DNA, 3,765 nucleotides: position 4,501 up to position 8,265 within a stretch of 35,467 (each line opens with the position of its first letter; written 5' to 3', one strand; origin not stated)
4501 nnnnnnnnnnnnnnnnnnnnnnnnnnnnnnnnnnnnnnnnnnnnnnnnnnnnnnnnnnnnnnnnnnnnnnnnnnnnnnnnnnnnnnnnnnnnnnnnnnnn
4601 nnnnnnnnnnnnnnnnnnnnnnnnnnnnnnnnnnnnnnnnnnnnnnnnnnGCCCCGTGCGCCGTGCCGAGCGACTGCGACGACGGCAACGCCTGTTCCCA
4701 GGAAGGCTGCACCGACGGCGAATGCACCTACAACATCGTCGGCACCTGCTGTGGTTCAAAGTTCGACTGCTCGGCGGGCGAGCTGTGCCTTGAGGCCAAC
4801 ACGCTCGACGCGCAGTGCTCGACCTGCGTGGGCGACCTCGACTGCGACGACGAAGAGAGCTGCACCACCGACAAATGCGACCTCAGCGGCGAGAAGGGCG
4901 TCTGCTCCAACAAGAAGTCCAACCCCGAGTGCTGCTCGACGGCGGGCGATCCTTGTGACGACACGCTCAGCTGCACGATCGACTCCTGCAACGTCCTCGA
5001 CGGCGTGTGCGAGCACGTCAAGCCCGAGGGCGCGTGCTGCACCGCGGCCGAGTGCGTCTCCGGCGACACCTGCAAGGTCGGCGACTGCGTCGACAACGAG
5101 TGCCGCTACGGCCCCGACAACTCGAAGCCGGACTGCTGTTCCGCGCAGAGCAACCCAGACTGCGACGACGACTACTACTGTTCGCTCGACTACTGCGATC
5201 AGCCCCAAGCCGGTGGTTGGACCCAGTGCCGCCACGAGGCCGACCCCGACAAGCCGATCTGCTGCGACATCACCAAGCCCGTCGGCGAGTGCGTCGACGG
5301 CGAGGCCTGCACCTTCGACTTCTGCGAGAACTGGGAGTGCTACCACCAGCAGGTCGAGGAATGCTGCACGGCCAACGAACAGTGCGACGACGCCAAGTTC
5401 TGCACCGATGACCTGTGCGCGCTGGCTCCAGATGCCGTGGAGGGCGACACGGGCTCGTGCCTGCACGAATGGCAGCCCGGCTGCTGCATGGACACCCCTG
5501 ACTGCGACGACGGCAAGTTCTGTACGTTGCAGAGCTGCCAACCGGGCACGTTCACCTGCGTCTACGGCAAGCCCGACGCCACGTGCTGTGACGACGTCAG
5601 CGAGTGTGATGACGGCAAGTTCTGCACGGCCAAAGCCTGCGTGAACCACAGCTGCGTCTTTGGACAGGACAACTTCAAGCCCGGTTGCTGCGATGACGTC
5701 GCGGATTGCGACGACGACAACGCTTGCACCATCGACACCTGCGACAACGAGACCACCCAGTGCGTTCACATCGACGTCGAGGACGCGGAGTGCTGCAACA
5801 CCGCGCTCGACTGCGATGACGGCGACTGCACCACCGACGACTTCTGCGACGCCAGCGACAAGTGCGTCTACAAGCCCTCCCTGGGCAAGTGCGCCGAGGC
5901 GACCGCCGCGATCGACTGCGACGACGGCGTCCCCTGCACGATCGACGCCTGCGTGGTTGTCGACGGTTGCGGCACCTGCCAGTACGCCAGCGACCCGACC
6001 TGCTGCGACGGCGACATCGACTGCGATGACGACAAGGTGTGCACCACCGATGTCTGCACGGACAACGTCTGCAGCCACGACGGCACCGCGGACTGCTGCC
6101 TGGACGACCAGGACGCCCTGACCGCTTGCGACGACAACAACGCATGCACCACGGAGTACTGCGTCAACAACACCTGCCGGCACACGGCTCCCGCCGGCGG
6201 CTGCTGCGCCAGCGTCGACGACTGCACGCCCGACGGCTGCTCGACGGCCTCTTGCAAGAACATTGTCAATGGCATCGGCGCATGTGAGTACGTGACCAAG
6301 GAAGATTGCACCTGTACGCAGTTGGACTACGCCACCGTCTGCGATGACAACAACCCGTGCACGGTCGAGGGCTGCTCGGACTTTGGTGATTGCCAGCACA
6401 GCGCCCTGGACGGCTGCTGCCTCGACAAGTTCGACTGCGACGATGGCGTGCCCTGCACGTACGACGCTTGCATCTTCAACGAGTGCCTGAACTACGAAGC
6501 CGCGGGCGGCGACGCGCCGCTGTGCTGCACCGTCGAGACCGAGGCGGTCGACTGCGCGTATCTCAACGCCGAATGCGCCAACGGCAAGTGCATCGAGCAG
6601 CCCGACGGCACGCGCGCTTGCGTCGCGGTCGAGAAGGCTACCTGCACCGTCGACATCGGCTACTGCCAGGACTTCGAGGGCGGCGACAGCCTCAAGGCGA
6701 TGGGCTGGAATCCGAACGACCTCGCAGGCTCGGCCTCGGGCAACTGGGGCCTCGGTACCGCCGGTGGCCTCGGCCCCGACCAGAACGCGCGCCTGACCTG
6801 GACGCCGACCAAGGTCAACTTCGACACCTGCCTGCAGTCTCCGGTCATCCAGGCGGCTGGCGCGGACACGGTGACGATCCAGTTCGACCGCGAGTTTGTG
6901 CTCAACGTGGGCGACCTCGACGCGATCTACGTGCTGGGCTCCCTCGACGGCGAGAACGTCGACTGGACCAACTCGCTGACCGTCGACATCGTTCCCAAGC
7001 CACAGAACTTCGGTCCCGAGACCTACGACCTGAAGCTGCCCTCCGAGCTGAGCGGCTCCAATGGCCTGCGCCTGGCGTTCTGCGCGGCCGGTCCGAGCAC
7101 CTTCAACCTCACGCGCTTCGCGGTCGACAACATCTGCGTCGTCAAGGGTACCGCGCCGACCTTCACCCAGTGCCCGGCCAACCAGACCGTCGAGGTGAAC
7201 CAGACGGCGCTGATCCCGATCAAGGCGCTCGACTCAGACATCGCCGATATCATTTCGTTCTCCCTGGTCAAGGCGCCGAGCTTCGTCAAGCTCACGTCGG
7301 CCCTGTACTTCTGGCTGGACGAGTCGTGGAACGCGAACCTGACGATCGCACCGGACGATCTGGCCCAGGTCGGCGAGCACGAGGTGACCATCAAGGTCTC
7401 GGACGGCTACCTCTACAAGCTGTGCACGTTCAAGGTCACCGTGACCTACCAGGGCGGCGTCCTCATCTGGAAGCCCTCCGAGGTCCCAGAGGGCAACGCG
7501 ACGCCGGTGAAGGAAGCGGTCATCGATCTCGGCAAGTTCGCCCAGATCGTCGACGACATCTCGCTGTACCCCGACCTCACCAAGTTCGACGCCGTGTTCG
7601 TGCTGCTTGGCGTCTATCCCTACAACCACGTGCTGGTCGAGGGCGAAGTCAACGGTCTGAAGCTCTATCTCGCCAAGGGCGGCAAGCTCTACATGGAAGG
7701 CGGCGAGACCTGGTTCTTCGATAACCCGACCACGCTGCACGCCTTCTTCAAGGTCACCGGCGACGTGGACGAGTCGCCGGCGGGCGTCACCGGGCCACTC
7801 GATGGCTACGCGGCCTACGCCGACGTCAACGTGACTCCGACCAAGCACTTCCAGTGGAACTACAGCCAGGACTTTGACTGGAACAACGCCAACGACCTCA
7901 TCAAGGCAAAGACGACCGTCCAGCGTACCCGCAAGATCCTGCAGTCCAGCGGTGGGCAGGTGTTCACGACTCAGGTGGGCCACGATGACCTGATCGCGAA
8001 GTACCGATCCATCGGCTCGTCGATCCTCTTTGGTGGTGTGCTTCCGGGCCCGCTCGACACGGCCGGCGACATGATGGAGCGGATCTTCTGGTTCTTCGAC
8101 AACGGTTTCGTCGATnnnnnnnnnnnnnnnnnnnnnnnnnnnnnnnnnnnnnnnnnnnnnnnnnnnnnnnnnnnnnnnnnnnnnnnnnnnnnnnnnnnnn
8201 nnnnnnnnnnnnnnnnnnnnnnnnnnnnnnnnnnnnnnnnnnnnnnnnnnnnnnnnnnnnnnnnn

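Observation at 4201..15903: One 11.7-kb gene encodes a ~3,900-aa Cys/Asp-rich lipoprotein with a composite architecture I cannot match to any characterised protein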

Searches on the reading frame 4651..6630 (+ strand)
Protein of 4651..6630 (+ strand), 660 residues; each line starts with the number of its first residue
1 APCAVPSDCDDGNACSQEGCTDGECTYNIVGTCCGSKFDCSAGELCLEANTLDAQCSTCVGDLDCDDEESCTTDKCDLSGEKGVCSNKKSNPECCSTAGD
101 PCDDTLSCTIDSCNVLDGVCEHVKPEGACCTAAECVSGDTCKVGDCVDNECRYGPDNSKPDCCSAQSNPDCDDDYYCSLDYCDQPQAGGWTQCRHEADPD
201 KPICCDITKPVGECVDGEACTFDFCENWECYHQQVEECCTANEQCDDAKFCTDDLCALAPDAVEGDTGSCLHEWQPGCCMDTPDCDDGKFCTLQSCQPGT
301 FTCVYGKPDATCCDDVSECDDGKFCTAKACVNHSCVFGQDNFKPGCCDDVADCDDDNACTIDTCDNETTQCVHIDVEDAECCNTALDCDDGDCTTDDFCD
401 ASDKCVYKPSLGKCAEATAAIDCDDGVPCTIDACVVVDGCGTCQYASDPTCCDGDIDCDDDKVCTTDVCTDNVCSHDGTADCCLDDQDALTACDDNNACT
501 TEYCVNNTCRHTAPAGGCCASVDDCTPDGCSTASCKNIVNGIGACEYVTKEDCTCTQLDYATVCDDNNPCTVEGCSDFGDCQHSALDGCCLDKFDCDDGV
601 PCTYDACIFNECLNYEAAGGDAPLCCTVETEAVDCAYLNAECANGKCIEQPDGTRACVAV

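Call 9: search_protein_families(library=pfam, proteins=[window:4651-6630:+], max_evalue=1)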
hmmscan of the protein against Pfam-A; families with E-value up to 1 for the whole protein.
window:4651-6630:+ (660 aa): 1 family
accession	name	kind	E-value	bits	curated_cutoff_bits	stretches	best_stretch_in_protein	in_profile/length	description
PF00526.23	Dicty_CTDC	-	1.2e-07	31.8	27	6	352-373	1-21/24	Dictyostelium (slime mold) repeat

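Call 10: search_protein_families(library=ncbifam, proteins=[window:4651-6630:+], max_evalue=1)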
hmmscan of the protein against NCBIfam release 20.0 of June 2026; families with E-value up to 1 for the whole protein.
window:4651-6630:+ (660 aa): 0 families

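Call 42: search_solved_structures(query=window:4651-6630:+, max_evalue=1, show_alignments=1)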
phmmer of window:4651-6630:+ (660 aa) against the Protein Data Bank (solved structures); distinct sequences matched with E-value up to 1: 0.

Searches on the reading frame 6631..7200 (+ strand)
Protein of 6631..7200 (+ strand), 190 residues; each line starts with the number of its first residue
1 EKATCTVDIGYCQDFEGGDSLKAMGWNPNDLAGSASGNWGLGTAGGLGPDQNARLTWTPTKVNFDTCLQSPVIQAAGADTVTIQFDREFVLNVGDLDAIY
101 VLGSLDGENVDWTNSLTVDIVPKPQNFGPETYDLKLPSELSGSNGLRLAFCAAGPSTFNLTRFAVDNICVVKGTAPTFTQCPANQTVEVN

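Call 9: search_protein_families(library=pfam, proteins=[window:6631-7200:+], max_evalue=1)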
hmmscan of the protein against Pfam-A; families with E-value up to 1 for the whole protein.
window:6631-7200:+ (190 aa): 1 family
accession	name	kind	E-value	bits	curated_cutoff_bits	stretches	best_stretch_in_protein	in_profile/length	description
PF00415.24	RCC1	-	0.067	14.2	21.7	1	39-82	7-47/50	Regulator of chromosome condensation (RCC1) repeat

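Call 10: search_protein_families(library=ncbifam, proteins=[window:6631-7200:+], max_evalue=1)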
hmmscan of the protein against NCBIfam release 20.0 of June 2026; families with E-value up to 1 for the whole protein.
window:6631-7200:+ (190 aa): 1 family
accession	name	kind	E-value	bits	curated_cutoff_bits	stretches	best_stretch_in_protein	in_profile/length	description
NF038128.1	choice_anch_J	domain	3.9e-06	27.2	30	1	13-170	4-162/162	choice-of-anchor J domain-containing protein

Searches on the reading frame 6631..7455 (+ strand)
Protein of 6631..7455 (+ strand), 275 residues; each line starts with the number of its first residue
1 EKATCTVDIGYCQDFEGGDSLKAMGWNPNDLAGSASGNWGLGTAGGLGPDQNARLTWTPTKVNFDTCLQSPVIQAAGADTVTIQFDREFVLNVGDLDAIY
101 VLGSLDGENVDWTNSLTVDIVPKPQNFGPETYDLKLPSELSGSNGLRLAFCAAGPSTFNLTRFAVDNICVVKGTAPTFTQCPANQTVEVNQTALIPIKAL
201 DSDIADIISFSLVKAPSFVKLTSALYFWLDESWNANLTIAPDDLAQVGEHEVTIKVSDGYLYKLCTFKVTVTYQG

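Call 75: search_solved_structures(query=window:6631-7455:+, max_evalue=10, show_alignments=1)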
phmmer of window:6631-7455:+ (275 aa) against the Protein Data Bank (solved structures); distinct sequences matched with E-value up to 10: 1.
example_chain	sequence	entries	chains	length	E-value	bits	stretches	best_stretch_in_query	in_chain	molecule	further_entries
3vco_A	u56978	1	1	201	0.42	12.9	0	198-252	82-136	Dihydrofolate reductase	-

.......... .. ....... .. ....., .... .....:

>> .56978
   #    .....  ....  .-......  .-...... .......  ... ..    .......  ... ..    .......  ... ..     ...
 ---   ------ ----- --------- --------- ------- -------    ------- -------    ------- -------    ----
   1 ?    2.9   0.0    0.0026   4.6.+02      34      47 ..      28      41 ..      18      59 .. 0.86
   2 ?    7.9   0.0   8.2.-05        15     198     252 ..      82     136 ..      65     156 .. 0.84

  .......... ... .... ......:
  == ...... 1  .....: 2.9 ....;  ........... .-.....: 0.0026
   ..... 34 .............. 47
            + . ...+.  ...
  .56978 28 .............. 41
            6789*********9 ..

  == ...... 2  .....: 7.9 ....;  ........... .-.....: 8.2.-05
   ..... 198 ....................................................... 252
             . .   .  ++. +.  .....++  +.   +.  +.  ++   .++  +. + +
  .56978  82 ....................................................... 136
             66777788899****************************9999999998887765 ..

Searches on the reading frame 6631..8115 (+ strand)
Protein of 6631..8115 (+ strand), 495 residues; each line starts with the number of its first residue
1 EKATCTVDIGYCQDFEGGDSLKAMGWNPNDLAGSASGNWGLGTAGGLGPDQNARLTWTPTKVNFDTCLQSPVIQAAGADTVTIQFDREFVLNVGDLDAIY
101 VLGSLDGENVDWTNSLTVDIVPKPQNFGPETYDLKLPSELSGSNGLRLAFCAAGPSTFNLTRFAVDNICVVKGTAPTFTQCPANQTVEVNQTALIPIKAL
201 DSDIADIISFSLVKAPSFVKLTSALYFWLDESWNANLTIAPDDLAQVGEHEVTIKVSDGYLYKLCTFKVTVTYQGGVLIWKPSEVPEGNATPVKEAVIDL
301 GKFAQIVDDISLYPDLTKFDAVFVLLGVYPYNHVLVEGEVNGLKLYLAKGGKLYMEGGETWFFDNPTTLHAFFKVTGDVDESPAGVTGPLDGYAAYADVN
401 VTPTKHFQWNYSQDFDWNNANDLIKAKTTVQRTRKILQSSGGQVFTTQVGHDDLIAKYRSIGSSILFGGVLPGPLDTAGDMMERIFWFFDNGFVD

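Call 50: find_related_loci(query=window:6631-8115:+, collection=genome_contigs, flank=3000)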
Query window:6631-8115:+ (495 aa) in genome_contigs; peptide patterns used: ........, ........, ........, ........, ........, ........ (x = any residue, [..] = any of these).
66 stretches matched a pattern; 25 encode a relative of the query (tblastn E <= 1e-3); 25 distinct loci.
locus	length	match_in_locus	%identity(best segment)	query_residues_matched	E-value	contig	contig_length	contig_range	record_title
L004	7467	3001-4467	59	2-495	0e+0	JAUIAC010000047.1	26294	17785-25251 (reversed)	MAG: bacterium isolate 5_bin.26 NODE_1518_length_26294_cov_2.851339, whole genome shotgun sequence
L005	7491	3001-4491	52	5-495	3e-167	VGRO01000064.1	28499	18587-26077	MAG: Deltaproteobacteria bacterium isolate M_DeepCast_65m_m1_011 M_DeepCast_65m_m1_011_Ga0194120_10002950, whole genome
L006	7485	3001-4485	51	5-495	2e-165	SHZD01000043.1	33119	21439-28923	MAG: Myxococcales bacterium isolate Baikal-deep-G136 BACOMB-C5797, whole genome shotgun sequence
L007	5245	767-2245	53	5-495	1e-168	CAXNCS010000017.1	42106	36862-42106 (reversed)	MAG: Myxococcota bacterium isolate MiH-14oct19-125 genome assembly, contig: MiH-14oct19-C1527, whole genome shotgun sequ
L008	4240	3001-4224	54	5-411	6e-142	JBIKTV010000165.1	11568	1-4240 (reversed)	MAG: Myxococcota bacterium isolate ME2015-07-30_3300044647_group6_bin219 Rohwer_bin1498_scaffold_5824_c1, whole genome s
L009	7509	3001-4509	46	5-495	3e-134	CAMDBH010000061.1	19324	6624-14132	MAG: Klebsiella pneumoniae isolate MaH-04nov19-278 genome assembly, contig: MaH-04nov19-C7169, whole genome shotgun sequ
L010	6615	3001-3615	36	278-494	7e-25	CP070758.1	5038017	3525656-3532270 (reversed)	MAG: Gemmatimonadota bacterium isolate bin29 chromosome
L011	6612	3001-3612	35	292-493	1e-22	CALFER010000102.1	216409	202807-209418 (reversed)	MAG TPA_asm: uncultured bacterium isolate SRR3330210_bin.56_CONCOCT_v1.1_MAG genome assembly, contig: ERZ724080.65, whol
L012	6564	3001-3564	33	289-490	3e-22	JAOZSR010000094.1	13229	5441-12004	MAG: Candidatus Neomarinimicrobiota bacterium isolate GMC6.metabat2.76 GMC6_4759_length_13229_cov_14.150068, whole genom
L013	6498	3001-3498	36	316-494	5e-22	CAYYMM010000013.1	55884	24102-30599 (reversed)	MAG TPA_asm: uncultured bacterium isolate binchicken_co20_385 genome assembly, contig: NODE_1395_length_55884_cov_5.7093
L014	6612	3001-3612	34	292-493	1e-21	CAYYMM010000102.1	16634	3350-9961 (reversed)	MAG TPA_asm: uncultured bacterium isolate binchicken_co20_385 genome assembly, contig: NODE_6627_length_16634_cov_5.0361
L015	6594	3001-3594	30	277-489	3e-21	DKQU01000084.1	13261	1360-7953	MAG TPA_asm: Candidatus Marinimicrobia bacterium UBA7300 UBA7300_contig_6460, whole genome shotgun sequence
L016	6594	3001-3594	29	277-489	8e-21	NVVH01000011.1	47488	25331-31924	MAG: Candidatus Neomarinimicrobiota bacterium isolate NORP68 Contig_sourceCTD_279, whole genome shotgun sequence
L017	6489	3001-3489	32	311-489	6e-21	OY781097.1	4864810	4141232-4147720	MAG: Bacteroidales bacterium isolate 99733e06-e075-4ae5-9cfd-26ee2894fe83 genome assembly, chromosome: 1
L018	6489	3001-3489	32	311-489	3e-20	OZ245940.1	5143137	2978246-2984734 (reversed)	MAG: Bacteroidales bacterium isolate 16348817-e9c6-4614-bd1d-2438ea9eb1e5 genome assembly, chromosome: 1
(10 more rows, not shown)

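Call 56: search_protein_families(library=pfam, proteins=[L017:58-4020:+, L016:1366-3846:+], max_evalue=0.001)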
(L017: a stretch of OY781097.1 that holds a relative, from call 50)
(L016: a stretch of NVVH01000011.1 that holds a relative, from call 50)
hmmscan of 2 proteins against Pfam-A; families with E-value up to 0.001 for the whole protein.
L017:58-4020:+ (1321 aa): 6 families
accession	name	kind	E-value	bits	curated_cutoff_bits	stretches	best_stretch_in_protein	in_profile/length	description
PF01364.23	Peptidase_C25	-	3.5e-48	165.2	23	1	245-623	1-369/374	Peptidase family C25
PF08126.16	Propeptide_C25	-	2.5e-21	76.2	22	1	50-201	22-174/205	Propeptide_C25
PF18962.6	Por_Secre_tail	-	1.9e-09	38.1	27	1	1247-1319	1-75/75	Secretion system C-terminal sorting domain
PF18911.6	PKD_4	-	7.1e-07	29.6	27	1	1157-1229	10-84/85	PKD domain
PF00801.26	PKD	-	3.9e-05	24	23.5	1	1163-1214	13-66/80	PKD domain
PF03785.20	Peptidase_C25_C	-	0.00029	21.1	25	1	633-703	1-72/79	Peptidase family C25, C terminal ig-like domain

L016:1366-3846:+ (827 aa): 2 families
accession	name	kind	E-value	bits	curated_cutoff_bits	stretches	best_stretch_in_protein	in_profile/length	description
PF08309.17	LVIVD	-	2.6e-14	52.7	20.2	0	260-298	4-42/42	LVIVD repeat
PF00404.24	Dockerin_1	-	1.8e-06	28.5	22.9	1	753-805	1-53/57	Dockerin type I domain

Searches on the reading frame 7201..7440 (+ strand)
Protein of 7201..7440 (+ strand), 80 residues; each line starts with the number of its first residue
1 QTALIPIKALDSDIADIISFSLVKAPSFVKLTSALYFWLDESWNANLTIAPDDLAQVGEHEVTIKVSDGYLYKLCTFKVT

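Call 9: search_protein_families(library=pfam, proteins=[window:7201-7440:+], max_evalue=1)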
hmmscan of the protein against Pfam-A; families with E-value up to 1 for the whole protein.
window:7201-7440:+ (80 aa): 1 family
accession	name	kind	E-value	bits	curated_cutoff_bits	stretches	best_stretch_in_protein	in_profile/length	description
PF07550.17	Shr-like_HID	-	0.053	14.5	22.3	1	45-79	48-81/82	Heme-binding protein Shr-like, Hb-interacting domain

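Call 10: search_protein_families(library=ncbifam, proteins=[window:7201-7440:+], max_evalue=1)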
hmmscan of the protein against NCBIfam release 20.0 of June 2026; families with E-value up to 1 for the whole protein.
window:7201-7440:+ (80 aa): 0 families
